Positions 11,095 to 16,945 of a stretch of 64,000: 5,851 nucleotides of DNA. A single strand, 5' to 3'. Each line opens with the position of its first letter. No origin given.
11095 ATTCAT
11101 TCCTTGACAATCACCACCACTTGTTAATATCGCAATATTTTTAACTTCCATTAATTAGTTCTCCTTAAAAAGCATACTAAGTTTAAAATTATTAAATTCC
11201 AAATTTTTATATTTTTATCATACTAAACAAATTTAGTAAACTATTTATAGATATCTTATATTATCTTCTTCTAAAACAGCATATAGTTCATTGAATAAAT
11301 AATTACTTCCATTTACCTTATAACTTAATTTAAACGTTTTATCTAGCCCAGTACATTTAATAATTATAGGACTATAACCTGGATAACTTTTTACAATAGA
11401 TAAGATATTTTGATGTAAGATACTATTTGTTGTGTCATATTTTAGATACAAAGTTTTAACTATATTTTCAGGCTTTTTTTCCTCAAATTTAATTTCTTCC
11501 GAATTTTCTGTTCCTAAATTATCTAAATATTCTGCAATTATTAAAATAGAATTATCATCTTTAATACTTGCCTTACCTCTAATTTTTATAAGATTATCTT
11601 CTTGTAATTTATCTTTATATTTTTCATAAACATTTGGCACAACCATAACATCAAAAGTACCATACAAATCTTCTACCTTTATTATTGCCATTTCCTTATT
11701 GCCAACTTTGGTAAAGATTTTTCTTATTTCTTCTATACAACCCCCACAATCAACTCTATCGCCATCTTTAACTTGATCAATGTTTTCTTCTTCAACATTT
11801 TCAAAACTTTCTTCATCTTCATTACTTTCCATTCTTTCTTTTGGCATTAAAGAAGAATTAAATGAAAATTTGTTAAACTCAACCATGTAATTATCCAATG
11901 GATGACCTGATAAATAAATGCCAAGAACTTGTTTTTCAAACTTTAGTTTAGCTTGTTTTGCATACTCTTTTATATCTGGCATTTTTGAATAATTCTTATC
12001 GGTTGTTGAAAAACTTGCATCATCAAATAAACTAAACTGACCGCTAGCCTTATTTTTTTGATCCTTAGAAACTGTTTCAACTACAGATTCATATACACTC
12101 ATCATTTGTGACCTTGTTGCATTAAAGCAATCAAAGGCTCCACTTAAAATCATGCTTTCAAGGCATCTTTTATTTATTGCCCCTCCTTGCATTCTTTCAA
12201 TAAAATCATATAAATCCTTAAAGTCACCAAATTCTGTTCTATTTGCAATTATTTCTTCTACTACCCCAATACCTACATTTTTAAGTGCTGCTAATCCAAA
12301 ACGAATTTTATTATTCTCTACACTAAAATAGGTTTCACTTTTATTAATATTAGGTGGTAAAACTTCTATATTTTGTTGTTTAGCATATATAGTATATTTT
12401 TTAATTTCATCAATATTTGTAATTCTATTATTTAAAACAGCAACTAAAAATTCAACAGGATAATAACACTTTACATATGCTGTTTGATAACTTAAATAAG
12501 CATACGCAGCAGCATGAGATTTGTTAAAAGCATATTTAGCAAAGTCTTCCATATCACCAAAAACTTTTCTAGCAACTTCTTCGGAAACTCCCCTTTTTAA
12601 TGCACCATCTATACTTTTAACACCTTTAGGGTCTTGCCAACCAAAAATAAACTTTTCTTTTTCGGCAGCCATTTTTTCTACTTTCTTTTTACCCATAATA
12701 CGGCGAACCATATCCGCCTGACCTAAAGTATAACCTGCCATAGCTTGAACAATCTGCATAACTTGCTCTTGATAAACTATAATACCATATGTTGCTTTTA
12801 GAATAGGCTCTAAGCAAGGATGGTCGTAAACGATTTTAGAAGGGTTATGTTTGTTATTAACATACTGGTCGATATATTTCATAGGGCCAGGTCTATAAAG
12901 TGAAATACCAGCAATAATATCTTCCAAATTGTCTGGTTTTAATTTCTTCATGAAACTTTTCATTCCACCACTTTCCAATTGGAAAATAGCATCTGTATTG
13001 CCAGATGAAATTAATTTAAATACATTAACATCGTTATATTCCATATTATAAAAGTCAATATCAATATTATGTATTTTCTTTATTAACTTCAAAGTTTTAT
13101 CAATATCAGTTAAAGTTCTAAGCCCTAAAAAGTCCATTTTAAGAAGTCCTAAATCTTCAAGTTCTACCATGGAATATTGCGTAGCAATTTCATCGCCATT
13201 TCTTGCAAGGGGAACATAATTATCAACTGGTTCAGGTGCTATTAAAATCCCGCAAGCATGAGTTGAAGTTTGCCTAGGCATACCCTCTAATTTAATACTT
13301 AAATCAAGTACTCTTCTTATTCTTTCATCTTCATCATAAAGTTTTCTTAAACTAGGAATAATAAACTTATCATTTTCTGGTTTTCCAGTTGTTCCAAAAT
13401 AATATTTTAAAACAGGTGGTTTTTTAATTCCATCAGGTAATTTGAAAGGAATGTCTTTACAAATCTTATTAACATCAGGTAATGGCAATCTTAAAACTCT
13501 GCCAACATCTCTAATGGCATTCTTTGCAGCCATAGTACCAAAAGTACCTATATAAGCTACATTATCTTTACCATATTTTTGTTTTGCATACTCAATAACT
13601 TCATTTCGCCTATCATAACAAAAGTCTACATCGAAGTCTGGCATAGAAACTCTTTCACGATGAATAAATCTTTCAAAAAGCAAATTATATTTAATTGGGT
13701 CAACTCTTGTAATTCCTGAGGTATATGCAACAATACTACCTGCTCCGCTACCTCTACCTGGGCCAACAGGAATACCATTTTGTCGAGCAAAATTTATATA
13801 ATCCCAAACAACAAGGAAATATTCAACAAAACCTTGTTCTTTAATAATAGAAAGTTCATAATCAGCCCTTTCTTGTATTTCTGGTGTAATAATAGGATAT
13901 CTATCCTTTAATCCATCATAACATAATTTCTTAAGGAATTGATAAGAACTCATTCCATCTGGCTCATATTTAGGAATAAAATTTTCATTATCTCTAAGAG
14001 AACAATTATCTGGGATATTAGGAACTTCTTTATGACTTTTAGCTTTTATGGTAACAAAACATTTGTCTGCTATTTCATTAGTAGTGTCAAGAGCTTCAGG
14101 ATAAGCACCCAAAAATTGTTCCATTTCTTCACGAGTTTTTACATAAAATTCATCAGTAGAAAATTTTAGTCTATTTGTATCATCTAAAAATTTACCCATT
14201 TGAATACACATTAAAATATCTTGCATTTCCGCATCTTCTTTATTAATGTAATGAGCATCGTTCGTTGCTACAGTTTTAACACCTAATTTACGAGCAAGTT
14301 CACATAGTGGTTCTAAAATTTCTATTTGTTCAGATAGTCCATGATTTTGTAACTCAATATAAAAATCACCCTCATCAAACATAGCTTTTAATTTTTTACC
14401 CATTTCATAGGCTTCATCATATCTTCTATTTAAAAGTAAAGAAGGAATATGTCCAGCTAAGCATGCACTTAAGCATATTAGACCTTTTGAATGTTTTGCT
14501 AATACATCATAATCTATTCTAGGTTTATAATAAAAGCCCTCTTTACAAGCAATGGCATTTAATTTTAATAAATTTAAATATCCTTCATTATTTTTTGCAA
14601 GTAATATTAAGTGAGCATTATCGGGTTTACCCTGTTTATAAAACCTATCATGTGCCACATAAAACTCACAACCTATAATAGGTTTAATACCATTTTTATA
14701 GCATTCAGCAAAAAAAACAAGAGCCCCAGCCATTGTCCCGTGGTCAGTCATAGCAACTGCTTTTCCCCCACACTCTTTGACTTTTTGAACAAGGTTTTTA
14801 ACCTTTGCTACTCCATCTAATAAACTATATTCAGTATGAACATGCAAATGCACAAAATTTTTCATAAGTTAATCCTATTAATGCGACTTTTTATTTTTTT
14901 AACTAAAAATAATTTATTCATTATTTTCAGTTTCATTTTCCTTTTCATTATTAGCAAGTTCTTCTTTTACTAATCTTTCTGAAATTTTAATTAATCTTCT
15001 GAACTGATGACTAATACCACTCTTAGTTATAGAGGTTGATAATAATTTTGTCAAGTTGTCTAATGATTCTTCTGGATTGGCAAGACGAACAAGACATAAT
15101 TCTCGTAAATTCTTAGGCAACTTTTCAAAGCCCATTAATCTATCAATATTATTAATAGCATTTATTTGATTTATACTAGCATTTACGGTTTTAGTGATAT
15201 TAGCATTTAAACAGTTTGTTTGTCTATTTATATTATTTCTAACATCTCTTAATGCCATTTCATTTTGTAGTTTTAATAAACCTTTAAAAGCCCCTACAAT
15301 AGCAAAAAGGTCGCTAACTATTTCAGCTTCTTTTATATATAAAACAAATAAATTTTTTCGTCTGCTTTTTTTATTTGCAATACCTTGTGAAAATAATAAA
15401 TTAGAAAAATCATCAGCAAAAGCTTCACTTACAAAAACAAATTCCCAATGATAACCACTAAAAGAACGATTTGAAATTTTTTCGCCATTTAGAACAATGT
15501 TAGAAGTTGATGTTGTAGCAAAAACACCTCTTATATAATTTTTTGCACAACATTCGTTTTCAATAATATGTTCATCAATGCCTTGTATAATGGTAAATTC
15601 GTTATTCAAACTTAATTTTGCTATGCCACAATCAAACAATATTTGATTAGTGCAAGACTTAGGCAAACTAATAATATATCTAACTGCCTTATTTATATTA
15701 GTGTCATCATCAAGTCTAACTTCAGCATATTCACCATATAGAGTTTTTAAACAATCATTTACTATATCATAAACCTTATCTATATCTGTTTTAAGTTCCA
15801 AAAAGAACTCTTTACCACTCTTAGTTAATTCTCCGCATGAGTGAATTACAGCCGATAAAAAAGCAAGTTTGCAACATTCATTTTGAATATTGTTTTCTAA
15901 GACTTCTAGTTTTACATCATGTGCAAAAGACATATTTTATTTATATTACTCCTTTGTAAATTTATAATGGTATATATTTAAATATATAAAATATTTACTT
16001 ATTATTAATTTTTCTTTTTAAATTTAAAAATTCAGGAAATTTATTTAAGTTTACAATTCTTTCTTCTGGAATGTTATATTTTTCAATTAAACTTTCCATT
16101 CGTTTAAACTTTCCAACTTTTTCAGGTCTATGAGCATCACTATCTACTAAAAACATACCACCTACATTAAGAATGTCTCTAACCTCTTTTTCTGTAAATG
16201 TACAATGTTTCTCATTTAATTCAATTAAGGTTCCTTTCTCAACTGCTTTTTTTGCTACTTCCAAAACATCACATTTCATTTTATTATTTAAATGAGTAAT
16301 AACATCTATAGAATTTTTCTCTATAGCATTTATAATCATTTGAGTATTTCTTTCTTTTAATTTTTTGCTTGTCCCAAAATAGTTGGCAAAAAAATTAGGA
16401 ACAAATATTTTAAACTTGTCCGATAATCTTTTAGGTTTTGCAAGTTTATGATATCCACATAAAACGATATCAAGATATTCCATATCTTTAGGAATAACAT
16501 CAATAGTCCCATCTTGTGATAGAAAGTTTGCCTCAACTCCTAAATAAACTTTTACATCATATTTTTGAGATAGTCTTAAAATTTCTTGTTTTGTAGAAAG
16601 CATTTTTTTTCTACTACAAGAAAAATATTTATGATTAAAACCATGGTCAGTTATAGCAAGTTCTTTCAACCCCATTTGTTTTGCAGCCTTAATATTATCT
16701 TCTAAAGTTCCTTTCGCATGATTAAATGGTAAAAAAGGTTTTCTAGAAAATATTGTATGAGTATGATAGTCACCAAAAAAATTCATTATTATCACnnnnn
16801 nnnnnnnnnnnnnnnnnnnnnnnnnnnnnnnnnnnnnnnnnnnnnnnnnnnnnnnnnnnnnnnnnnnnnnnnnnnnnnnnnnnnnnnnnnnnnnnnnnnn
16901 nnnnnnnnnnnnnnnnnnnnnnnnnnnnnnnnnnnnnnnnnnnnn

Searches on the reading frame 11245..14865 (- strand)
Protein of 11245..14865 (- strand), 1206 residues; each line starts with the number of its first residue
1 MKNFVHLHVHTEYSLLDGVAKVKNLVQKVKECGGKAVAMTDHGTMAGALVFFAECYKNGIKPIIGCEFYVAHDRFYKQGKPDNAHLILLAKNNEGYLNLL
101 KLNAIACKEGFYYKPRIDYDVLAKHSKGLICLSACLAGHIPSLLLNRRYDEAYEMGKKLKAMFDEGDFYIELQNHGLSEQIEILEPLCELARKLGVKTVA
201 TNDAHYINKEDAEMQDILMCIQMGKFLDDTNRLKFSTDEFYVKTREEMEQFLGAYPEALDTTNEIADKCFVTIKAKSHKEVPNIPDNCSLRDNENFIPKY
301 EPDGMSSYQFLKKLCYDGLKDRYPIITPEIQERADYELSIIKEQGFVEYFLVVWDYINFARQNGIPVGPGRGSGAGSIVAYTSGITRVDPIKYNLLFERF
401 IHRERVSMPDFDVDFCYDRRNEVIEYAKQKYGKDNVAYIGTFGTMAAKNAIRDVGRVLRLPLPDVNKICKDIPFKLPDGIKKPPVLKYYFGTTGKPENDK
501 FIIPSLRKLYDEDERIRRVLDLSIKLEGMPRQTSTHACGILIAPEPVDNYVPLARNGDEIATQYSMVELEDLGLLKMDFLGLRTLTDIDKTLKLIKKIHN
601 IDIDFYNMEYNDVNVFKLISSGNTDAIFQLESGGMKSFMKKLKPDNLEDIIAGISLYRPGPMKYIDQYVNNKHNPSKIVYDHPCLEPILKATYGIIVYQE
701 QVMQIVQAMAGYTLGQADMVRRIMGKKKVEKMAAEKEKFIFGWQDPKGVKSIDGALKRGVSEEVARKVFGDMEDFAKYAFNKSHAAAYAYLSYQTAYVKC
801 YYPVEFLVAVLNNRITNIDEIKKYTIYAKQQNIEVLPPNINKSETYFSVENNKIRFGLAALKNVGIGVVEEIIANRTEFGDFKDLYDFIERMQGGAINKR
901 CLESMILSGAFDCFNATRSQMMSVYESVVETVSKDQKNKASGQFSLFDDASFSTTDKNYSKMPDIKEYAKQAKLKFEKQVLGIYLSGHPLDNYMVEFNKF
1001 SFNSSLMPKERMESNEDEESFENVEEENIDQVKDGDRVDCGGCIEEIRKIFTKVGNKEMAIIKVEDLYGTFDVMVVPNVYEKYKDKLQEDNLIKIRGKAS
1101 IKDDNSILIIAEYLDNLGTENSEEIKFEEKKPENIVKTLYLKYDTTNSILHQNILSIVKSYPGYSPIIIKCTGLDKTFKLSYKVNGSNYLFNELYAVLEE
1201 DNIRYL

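Call 13: search_protein_families(library=pfam, proteins=[window:11245-14865:-], max_evalue=0.001)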
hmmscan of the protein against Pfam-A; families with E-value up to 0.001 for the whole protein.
window:11245-14865:- (1206 aa): 5 families
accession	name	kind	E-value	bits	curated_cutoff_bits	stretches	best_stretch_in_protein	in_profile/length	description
PF07733.18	DNA_pol3_alpha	-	6.7e-95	318.1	23.9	1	310-581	2-260/260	Bacterial DNA polymerase III alpha NTPase domain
PF17657.6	DNA_pol3_finger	-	5.9e-61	205.1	22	1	584-742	1-161/166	Bacterial DNA polymerase III alpha subunit finger domain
PF02811.25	PHP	-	1.5e-54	185.2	26.4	1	6-175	1-164/164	PHP domain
PF14579.12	HHH_6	-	5.9e-29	100.6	25.6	1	832-921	1-90/90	Helix-hairpin-helix motif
PF01336.31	tRNA_anti-codon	-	9e-06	26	27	1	1052-1112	9-70/75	OB-fold nucleic acid binding domain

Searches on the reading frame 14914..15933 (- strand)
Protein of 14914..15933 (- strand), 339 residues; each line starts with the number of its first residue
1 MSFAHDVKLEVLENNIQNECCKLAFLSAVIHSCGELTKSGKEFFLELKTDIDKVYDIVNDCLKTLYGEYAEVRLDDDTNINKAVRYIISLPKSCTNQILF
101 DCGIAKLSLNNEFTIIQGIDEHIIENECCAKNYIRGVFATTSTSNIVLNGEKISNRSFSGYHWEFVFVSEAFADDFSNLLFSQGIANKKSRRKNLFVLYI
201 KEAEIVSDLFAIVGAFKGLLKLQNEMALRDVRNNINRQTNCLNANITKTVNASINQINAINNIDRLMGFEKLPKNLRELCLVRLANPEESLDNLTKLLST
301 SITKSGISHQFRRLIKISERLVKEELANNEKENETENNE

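Call 13: search_protein_families(library=pfam, proteins=[window:14914-15933:-], max_evalue=0.001)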
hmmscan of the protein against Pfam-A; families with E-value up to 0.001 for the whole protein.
window:14914-15933:- (339 aa): 3 families
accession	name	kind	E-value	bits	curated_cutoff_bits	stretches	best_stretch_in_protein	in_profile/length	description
PF02650.20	HTH_WhiA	-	4.4e-27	94.8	27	1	235-317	1-83/84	WhiA C-terminal HTH domain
PF14527.11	LAGLIDADG_WhiA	-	3.5e-14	53.1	23.2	1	153-232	15-93/93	WhiA LAGLIDADG-like domain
PF10298.14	WhiA_N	-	1.7e-10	41.3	23.4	1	19-104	1-85/86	WhiA N-terminal LAGLIDADG-like domain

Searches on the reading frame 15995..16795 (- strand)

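Call 13: search_protein_families(library=pfam, proteins=[window:15995-16795:-], max_evalue=0.001)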
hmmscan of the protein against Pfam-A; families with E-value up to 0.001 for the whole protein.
window:15995-16795:- (266 aa): 1 family
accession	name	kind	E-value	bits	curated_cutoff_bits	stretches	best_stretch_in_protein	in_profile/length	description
PF02811.25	PHP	-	1.4e-09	38.9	26.4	1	9-172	1-132/164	PHP domain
